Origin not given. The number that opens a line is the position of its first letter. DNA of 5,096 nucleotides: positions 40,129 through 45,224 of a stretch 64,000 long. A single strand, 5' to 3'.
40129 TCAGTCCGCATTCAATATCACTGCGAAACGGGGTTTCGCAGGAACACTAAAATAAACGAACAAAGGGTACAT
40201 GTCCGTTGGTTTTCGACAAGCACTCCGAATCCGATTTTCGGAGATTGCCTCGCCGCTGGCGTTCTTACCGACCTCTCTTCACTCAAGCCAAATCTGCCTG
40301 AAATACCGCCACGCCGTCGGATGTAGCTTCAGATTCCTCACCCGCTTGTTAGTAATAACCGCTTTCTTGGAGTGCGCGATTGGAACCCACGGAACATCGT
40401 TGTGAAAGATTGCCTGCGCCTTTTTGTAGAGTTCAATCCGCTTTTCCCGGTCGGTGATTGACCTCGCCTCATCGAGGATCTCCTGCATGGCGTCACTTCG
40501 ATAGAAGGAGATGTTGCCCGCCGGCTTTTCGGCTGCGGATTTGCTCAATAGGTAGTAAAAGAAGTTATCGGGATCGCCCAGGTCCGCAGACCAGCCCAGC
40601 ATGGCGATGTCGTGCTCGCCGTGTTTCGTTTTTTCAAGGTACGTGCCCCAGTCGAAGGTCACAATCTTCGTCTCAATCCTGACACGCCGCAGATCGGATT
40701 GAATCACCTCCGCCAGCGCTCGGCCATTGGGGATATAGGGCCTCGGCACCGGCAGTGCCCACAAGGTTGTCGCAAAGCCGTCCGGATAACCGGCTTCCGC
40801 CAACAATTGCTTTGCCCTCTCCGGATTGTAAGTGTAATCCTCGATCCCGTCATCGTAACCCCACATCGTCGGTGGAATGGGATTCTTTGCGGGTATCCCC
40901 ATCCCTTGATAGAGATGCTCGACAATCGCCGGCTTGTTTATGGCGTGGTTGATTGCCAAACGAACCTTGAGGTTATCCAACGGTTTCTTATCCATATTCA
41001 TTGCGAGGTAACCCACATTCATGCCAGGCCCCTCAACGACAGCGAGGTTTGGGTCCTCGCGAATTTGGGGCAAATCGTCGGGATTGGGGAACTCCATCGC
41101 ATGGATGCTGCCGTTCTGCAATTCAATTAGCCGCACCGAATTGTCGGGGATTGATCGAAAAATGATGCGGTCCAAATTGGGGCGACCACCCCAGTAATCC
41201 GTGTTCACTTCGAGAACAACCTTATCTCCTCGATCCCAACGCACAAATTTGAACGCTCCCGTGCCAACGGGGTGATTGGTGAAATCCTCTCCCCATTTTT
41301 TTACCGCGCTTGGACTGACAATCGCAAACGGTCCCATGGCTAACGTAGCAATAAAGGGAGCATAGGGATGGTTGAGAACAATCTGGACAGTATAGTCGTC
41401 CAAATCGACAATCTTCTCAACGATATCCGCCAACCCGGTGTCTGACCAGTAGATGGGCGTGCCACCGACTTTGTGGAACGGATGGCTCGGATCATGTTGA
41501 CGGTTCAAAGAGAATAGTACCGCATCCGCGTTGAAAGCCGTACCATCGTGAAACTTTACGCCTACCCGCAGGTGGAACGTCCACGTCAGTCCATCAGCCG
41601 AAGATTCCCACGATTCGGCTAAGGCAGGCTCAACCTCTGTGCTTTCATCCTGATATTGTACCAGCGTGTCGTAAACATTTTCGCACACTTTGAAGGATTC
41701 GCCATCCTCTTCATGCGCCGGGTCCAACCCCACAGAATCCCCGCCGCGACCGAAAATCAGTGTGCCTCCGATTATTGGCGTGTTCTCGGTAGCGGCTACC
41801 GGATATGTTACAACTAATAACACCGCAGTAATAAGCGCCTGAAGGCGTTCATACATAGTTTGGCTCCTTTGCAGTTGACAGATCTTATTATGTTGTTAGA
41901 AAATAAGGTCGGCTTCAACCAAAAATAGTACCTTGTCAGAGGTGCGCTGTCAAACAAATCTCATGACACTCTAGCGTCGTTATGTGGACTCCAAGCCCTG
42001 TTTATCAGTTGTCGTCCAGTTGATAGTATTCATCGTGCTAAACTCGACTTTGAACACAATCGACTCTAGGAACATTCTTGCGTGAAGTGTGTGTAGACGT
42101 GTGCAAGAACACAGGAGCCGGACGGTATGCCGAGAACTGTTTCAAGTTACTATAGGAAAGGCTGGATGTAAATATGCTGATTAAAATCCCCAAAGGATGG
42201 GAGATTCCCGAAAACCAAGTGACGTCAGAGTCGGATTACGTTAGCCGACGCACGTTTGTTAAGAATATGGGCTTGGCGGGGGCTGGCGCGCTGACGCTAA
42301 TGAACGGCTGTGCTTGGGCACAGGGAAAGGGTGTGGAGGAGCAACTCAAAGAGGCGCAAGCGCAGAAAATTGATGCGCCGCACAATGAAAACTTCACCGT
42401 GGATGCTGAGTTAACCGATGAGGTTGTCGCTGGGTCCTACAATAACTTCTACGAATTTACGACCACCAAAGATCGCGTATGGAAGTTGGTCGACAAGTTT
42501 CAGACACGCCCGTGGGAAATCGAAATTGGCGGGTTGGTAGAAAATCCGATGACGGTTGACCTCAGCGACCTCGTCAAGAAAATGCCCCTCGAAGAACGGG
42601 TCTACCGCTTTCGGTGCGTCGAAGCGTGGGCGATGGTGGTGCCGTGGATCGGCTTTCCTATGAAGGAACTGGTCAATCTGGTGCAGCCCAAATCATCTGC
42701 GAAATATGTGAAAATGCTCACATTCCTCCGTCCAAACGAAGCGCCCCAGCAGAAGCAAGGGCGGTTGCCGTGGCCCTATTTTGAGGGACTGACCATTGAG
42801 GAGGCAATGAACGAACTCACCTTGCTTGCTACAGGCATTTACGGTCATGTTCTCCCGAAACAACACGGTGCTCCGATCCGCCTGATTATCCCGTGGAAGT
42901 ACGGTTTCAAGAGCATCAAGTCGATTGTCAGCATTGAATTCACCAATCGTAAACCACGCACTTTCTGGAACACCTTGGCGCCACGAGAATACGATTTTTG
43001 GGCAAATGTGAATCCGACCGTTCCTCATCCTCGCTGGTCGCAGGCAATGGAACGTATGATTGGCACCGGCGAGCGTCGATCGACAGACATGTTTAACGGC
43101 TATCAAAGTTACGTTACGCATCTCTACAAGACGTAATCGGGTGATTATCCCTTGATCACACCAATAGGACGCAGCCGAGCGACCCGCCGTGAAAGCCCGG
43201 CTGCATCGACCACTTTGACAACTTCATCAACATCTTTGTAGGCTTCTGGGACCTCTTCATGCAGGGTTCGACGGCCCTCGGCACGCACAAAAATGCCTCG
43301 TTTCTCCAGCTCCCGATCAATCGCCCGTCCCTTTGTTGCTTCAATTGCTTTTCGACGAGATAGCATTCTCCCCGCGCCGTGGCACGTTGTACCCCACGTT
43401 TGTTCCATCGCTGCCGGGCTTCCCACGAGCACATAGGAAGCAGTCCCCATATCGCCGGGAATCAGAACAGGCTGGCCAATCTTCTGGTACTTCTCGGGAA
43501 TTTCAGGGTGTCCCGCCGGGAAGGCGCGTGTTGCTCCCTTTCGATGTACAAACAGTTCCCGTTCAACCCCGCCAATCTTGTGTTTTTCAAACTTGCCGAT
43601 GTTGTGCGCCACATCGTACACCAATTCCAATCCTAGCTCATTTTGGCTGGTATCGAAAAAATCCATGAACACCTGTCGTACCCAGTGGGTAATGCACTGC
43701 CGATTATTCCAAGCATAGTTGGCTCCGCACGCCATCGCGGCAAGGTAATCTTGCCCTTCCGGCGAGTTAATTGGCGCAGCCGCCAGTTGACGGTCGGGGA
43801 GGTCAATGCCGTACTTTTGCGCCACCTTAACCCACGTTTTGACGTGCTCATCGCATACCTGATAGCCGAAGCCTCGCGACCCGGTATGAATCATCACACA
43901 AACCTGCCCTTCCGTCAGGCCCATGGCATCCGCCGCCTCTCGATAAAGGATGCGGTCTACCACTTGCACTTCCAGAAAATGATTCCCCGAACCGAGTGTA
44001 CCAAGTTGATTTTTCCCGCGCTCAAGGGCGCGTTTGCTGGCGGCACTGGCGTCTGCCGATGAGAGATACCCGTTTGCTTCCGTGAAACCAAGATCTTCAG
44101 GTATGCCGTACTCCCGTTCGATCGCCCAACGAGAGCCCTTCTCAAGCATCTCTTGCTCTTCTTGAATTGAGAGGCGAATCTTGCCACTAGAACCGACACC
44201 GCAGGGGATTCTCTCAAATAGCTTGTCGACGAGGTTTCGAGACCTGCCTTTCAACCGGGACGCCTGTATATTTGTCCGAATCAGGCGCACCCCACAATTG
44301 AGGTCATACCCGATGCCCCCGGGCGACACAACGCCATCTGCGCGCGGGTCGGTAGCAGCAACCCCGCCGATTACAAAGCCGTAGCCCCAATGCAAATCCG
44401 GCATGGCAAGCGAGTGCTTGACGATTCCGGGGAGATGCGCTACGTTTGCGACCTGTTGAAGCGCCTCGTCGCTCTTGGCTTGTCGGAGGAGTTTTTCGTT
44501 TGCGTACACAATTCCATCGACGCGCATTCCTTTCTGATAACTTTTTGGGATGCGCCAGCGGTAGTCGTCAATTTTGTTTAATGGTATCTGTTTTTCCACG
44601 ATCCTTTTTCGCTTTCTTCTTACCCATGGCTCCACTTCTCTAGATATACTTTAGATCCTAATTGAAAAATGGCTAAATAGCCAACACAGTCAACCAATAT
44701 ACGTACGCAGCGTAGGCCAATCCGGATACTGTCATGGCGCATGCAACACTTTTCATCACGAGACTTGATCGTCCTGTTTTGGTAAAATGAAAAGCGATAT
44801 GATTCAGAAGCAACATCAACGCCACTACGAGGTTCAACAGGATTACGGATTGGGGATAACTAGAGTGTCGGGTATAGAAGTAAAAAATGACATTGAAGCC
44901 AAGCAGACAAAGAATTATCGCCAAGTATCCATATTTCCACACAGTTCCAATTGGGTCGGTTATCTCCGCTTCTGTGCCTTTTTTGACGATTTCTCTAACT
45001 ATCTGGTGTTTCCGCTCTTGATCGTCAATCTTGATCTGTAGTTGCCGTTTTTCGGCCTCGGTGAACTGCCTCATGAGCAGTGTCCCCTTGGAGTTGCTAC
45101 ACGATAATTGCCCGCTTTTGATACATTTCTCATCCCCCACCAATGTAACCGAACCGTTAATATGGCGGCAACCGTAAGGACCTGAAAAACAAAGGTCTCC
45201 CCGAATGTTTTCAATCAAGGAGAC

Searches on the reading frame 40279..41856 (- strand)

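Call 12: search_protein_families(library=pfam, proteins=[window:40279-41856:-], max_evalue=0.00001)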
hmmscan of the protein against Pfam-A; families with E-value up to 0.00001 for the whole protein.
window:40279-41856:- (525 aa): 1 family
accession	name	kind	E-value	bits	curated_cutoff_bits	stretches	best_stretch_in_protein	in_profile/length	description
PF00496.27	SBP_bac_5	-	3.6e-116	388.7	32.4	1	74-442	1-366/368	Bacterial extracellular solute-binding proteins, family 5 Middle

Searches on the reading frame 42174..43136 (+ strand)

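Call 12: search_protein_families(library=pfam, proteins=[window:42174-43136:+], max_evalue=0.00001)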
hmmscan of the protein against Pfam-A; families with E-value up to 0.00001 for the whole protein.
window:42174-43136:+ (320 aa): 1 family
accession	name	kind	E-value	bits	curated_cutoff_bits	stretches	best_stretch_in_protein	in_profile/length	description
PF00174.25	Oxidored_molyb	-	9.1e-33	113.7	24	1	108-265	6-169/169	Oxidoreductase molybdopterin binding domain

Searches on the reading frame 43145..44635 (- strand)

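Call 12: search_protein_families(library=pfam, proteins=[window:43145-44635:-], max_evalue=0.00001)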
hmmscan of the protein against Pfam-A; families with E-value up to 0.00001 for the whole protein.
window:43145-44635:- (496 aa): 1 family
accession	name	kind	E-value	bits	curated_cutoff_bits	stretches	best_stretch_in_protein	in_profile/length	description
PF01139.22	RtcB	-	8.3e-175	582.5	27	1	61-496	1-426/426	tRNA-splicing ligase RtcB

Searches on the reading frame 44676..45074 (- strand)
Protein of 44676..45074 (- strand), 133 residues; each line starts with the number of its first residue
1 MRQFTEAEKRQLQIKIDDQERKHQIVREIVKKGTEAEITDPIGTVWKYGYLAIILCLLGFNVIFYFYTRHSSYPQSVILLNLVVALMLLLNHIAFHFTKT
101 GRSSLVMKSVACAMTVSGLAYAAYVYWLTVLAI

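Call 81: search_protein_families(library=ncbifam, proteins=[window:44676-45074:-], max_evalue=0.001)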
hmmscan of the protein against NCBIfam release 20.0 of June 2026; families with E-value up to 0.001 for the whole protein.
seq(133 aa): 0 families
